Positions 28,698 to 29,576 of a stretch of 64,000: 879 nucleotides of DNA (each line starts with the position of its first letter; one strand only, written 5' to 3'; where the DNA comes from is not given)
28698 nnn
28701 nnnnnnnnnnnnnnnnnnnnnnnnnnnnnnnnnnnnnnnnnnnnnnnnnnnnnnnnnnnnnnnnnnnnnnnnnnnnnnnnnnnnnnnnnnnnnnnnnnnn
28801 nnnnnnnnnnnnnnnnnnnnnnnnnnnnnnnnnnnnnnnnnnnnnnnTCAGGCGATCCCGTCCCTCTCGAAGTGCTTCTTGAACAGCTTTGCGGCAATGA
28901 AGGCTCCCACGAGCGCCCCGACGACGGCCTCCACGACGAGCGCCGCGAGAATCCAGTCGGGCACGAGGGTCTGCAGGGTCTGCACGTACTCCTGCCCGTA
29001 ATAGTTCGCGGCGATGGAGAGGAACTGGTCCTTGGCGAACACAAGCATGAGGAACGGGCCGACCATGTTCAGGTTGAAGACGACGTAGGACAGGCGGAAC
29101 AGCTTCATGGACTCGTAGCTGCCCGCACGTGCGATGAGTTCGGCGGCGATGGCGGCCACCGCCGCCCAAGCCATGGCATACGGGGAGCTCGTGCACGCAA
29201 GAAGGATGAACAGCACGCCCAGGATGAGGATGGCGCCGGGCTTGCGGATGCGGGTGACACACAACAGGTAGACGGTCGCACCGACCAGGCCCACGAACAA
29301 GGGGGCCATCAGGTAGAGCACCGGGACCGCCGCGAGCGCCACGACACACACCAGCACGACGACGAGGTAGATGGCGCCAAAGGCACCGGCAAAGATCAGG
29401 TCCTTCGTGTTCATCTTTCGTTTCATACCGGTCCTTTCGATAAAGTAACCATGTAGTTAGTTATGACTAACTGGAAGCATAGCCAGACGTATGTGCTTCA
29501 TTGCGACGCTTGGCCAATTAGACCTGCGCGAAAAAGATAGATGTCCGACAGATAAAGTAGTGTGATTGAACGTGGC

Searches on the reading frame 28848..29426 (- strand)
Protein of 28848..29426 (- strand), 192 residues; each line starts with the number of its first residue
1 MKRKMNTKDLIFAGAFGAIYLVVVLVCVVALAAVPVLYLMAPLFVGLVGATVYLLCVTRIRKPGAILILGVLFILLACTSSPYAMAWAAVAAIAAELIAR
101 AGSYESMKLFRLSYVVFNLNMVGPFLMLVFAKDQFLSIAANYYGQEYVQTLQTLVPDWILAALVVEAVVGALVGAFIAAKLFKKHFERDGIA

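Call 16: search_protein_families(library=pfam, proteins=[window:28848-29426:-], max_evalue=0.001)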
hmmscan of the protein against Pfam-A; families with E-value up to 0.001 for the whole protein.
window:28848-29426:- (192 aa): 1 family
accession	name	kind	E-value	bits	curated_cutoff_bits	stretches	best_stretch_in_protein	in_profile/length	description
PF09605.15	Trep_Strep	-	9.5e-48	163.1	28.7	1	7-188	1-185/185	Hypothetical bacterial integral membrane protein (Trep_Strep)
